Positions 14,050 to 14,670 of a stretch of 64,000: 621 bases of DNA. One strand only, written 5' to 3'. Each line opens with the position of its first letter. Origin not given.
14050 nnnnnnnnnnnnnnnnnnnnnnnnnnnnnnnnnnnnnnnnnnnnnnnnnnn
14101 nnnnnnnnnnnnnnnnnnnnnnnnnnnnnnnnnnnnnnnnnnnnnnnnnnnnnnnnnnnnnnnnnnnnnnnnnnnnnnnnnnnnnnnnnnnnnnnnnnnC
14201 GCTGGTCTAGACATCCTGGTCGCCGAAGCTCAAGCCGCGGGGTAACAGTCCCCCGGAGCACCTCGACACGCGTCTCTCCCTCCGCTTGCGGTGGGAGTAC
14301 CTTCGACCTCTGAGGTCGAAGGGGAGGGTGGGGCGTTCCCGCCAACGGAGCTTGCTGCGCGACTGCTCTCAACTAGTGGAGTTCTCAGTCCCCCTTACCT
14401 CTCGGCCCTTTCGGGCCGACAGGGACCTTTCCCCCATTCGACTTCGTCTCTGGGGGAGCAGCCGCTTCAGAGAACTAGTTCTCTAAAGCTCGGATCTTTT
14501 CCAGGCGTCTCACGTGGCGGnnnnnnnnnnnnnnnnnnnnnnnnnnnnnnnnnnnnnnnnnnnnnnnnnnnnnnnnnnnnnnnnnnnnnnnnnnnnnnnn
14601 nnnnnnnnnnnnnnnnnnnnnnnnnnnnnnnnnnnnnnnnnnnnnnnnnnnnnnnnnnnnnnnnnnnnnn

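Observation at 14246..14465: Compensatory substitutions preserve hairpins between repeat copies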

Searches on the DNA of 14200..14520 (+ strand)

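Call 22: search_rna_families(source=window, start=14200, end=14520, threshold=evalue, max_evalue=10)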
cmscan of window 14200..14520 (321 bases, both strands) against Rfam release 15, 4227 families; matches with E-value up to 10: 1.
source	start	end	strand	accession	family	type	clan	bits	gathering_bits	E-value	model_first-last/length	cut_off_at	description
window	14209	14276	-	RF03486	mir-3940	Gene; miRNA;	-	23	84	0.052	1-92/92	no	mir-3940 microRNA precursor family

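Call 65: search_dna_similar(query=window:14246-14474:+, collection=plasmids, mode=distant, max_evalue=0.001)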
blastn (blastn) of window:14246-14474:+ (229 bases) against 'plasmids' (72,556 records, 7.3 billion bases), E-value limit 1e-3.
No match.

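Call 66: search_dna_similar(query=window:14246-14474:+, collection=phages, mode=distant, max_evalue=0.001)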
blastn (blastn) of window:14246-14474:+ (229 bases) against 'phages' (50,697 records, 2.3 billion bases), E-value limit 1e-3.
No match.
